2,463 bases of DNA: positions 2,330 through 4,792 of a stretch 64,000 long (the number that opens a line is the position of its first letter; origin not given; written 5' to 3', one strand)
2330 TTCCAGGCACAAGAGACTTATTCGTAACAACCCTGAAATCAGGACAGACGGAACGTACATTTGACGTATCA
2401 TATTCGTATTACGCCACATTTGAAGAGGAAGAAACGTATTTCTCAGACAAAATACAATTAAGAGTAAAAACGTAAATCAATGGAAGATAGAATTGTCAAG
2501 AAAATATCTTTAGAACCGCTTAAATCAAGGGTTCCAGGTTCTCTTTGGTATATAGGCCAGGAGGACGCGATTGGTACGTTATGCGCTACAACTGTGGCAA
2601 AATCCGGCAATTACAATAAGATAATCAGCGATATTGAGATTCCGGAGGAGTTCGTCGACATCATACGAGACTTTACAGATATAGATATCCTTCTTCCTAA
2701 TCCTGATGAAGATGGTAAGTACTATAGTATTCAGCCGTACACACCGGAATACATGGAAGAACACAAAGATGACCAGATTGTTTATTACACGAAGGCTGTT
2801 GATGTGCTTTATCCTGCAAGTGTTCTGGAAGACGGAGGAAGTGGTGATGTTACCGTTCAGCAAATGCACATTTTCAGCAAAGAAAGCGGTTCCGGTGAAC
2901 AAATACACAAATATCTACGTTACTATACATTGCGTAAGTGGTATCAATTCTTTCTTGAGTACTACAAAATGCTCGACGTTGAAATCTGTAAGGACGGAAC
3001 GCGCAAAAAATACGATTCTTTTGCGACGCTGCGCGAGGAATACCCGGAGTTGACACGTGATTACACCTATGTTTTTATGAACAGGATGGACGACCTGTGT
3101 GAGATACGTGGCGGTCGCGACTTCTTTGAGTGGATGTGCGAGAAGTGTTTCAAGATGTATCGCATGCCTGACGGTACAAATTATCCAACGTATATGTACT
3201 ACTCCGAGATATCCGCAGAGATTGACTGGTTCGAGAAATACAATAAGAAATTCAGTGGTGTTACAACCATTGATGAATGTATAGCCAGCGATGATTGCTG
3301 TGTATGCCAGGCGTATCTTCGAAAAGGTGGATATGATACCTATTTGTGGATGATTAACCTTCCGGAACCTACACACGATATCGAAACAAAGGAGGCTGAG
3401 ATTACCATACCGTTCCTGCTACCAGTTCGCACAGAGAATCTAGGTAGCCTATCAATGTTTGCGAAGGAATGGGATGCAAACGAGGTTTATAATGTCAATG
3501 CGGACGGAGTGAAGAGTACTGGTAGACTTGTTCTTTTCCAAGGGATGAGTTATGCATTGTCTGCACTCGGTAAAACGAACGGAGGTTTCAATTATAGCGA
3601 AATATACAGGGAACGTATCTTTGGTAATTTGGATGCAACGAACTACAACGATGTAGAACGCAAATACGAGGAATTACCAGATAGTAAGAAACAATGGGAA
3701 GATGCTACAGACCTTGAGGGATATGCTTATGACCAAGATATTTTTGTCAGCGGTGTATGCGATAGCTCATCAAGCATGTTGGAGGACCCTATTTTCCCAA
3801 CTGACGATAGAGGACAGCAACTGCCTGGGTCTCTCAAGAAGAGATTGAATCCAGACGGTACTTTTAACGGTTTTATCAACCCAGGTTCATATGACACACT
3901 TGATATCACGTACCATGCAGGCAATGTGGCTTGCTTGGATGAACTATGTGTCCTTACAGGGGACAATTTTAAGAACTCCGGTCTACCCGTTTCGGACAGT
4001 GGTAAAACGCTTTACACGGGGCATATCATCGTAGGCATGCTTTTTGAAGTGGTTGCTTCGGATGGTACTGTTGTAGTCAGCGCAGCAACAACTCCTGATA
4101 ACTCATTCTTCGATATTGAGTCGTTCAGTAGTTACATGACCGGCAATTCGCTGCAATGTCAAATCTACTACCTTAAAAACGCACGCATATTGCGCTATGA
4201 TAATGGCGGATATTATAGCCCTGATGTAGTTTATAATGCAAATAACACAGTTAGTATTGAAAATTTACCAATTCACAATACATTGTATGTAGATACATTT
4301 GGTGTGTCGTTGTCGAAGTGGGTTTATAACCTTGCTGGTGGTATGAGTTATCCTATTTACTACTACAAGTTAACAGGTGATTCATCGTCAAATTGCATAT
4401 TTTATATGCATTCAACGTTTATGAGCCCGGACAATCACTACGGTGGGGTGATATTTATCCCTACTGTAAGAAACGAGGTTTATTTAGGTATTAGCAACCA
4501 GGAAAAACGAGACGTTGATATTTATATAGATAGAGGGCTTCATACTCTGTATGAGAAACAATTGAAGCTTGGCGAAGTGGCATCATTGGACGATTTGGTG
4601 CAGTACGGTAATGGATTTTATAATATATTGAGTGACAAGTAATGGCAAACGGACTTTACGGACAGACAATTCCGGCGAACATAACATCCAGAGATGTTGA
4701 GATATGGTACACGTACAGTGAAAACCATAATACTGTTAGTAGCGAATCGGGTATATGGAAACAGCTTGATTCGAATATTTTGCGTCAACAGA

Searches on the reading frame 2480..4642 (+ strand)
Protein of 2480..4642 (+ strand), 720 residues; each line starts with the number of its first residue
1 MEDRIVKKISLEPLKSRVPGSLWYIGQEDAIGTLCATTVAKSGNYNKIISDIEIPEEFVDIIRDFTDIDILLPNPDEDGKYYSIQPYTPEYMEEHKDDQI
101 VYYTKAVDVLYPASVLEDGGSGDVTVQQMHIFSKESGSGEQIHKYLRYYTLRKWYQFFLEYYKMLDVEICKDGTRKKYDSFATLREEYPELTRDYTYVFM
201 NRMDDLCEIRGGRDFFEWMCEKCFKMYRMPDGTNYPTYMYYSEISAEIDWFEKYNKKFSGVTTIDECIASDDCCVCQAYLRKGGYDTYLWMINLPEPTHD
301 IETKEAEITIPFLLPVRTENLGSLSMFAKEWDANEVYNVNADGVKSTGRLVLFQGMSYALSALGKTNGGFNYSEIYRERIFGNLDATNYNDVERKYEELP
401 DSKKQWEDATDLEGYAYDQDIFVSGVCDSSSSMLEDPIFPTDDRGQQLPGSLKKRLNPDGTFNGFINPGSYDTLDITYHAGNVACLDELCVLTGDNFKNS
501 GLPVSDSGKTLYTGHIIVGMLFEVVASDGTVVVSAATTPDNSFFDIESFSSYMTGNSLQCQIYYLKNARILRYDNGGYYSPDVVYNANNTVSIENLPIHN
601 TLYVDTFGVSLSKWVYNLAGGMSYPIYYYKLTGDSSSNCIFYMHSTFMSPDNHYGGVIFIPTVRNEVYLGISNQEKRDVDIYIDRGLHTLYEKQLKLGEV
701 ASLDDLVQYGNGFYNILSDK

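Call 10: search_protein_families(library=phrogs, proteins=[window:2480-4642:+])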
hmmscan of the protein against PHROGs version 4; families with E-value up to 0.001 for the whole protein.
window:2480-4642:+ (720 aa): 0 families

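Call 32: find_encoding_contigs(protein=window:2480-4642:+, flank=10000, max_places=2)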
Protein window:2480-4642:+ (720 aa): 4 contigs read that carry it; 2 places shown.
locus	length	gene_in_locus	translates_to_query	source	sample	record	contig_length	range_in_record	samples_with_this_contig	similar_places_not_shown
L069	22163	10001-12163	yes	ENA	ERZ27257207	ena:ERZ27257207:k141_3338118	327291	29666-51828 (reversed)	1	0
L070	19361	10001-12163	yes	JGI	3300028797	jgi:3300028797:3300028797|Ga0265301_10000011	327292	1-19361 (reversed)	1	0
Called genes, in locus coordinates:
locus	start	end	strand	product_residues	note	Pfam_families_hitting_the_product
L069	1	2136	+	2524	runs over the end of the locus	-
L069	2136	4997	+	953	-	-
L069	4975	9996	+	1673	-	-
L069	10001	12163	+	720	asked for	-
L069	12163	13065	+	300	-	-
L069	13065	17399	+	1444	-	-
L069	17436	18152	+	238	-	-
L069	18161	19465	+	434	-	-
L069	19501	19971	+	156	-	-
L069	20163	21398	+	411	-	PF00078:RVT_1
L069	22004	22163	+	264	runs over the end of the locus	-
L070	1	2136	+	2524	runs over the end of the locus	-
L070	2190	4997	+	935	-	-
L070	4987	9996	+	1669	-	-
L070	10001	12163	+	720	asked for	-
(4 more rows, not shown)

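Call 84: search_protein_families(library=pfam, proteins=[L093:13377-13868:+, L093:8301-9206:+, L093:11826-12239:+, L093:10438-11826:+, L092:5989-8373:+, L092:3628-4392:+, L092:737-2584:-, L093:5700-6368:+, L093:2751-3581:+, L093:194-850:+], max_evalue=0.01)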
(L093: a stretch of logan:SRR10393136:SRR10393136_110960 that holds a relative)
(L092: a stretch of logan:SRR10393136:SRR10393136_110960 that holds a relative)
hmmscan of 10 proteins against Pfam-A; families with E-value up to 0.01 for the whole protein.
L093:13377-13868:+ (163 aa): 1 family
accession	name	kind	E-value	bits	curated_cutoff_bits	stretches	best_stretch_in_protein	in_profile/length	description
PF03118.21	RNA_pol_A_CTD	-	3e-08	33.7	23.8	1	92-152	5-65/67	Bacterial RNA polymerase, alpha chain C terminal domain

L093:8301-9206:+ (301 aa): 1 family
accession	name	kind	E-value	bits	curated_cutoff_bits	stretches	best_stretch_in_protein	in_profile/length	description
PF04542.20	Sigma70_r2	-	1.7e-10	41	24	1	62-122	2-61/71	Sigma-70 region 2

L093:11826-12239:+ (137 aa): 1 family
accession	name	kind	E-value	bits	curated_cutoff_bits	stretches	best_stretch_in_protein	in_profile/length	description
PF20274.4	cREC_REC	-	6.9e-19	68.8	27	1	3-127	2-87/88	Cyclic-phosphate processing Receiver domain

L093:10438-11826:+ (462 aa): 1 family
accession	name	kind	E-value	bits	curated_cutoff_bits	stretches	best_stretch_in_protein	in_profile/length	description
PF03732.24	Retrotrans_gag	-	0.0087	16.7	24.1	0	20-74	18-72/97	Retrotransposon gag protein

L092:5989-8373:+ (794 aa): 1 family
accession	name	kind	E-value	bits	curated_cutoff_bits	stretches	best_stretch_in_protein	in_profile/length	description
PF07989.16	Cnn_1N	-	0.003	18.1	28.5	0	489-566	6-71/74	Centrosomin N-terminal motif 1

L092:3628-4392:+ (254 aa): 0 families

L092:737-2584:- (615 aa): 0 families

L093:5700-6368:+ (222 aa): 0 families

L093:2751-3581:+ (276 aa): 0 families

L093:194-850:+ (218 aa): 4 families
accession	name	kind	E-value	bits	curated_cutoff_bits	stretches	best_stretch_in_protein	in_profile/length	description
PF04545.22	Sigma70_r4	-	1.4e-11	44.2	24.1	1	154-205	2-49/50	Sigma-70, region 4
PF04542.20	Sigma70_r2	-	5e-10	39.5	24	1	33-99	1-67/71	Sigma-70 region 2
PF00140.25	Sigma70_r1_2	-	0.0048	17.3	22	0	1-26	7-32/34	Sigma-70 factor, region 1.2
PF08281.18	Sigma70_r4_2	-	0.0068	16.5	25.7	0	148-190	2-40/54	Sigma-70, region 4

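Call 89: search_protein_families(library=phrogs, proteins=[L093:13377-13868:+, L093:8301-9206:+, L093:194-850:+, L092:737-2584:-], max_evalue=0.001)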
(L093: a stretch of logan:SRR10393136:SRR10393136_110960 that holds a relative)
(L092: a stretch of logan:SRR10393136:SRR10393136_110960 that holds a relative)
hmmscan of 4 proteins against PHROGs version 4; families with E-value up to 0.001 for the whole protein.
L093:13377-13868:+ (163 aa): 0 families

L093:8301-9206:+ (301 aa): 1 family
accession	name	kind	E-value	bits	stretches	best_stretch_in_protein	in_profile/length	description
phrog_351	-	transcription regulation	3.8e-25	89.6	2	21-126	476-575/928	RNA polymerase sigma factor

L093:194-850:+ (218 aa): 5 families
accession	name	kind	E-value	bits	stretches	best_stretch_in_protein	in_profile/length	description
phrog_351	-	transcription regulation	8.3e-37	128.2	1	5-211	480-729/928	RNA polymerase sigma factor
phrog_1190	-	transcription regulation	2.2e-07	31.8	1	82-205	45-156/167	RNA polymerase sigma factor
phrog_36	-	transcription regulation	3.5e-06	27.8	1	145-205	128-184/220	transcriptional regulator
phrog_1740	-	transcription regulation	9.3e-06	25.4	1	44-208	72-216/567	RNA polymerase sigma factor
phrog_21612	-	transcription regulation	0.00055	19.6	1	24-101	9-86/600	RNA polymerase sigma factor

L092:737-2584:- (615 aa): 0 families
